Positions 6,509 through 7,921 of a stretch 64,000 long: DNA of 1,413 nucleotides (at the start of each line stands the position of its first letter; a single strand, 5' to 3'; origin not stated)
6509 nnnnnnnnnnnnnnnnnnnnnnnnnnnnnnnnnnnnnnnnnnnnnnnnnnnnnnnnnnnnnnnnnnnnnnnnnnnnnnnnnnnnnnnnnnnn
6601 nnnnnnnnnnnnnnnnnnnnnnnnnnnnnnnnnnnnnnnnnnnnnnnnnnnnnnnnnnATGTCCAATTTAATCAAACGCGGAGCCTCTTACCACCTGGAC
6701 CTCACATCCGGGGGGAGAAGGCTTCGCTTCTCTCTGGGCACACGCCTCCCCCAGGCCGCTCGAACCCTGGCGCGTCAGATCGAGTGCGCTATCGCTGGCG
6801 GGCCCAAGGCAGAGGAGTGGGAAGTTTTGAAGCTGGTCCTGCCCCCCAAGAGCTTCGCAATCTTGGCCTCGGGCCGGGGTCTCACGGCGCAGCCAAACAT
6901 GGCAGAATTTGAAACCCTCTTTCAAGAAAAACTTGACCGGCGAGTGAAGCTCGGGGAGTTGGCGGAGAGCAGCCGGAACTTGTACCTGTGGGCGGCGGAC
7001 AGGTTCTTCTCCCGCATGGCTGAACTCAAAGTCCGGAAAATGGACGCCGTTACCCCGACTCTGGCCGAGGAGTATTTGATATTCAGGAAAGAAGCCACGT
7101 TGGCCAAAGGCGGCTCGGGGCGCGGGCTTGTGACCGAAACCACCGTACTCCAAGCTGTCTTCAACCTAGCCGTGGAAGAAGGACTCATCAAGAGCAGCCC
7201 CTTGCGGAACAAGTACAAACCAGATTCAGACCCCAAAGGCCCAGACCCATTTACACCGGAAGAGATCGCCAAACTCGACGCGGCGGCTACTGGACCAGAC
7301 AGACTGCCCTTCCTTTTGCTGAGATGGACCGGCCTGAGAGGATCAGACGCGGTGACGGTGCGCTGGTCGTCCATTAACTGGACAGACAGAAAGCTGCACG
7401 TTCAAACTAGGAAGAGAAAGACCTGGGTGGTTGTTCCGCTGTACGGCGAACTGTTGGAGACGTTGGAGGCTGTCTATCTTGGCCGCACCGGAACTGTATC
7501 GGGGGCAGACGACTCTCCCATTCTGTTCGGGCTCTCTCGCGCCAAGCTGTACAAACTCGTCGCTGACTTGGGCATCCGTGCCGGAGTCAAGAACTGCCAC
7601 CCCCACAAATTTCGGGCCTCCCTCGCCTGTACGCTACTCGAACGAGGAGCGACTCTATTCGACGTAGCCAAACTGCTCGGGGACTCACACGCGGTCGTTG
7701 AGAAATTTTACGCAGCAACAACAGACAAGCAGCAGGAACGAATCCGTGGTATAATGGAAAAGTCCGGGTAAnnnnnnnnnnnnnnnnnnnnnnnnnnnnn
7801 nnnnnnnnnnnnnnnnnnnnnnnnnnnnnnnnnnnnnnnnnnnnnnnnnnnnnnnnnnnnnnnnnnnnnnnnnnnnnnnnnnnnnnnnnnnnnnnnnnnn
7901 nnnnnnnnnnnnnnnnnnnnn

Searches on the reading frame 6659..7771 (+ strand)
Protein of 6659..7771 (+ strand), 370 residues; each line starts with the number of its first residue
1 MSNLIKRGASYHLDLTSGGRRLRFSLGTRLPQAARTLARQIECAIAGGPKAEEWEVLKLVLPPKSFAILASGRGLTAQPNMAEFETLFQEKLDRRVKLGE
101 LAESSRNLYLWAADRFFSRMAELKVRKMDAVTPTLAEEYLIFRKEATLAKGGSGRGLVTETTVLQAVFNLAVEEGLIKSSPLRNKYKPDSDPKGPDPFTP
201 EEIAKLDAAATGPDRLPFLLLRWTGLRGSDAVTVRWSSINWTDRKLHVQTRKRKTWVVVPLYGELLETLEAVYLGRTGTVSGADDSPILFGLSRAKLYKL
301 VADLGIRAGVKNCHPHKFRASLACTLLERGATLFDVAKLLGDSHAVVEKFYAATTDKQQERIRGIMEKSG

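Call 10: search_protein_families(library=pfam, proteins=[window:6659-7771:+], max_evalue=0.01)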
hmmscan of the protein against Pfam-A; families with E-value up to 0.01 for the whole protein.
window:6659-7771:+ (370 aa): 2 families
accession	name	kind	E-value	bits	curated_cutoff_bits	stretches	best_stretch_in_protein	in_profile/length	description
PF00589.27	Phage_integrase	-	3.9e-17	63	27.1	1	200-354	5-168/172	Phage integrase family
PF13102.12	Phage_int_SAM_5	-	0.0026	18.5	22.3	1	87-186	5-96/98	Phage integrase SAM-like domain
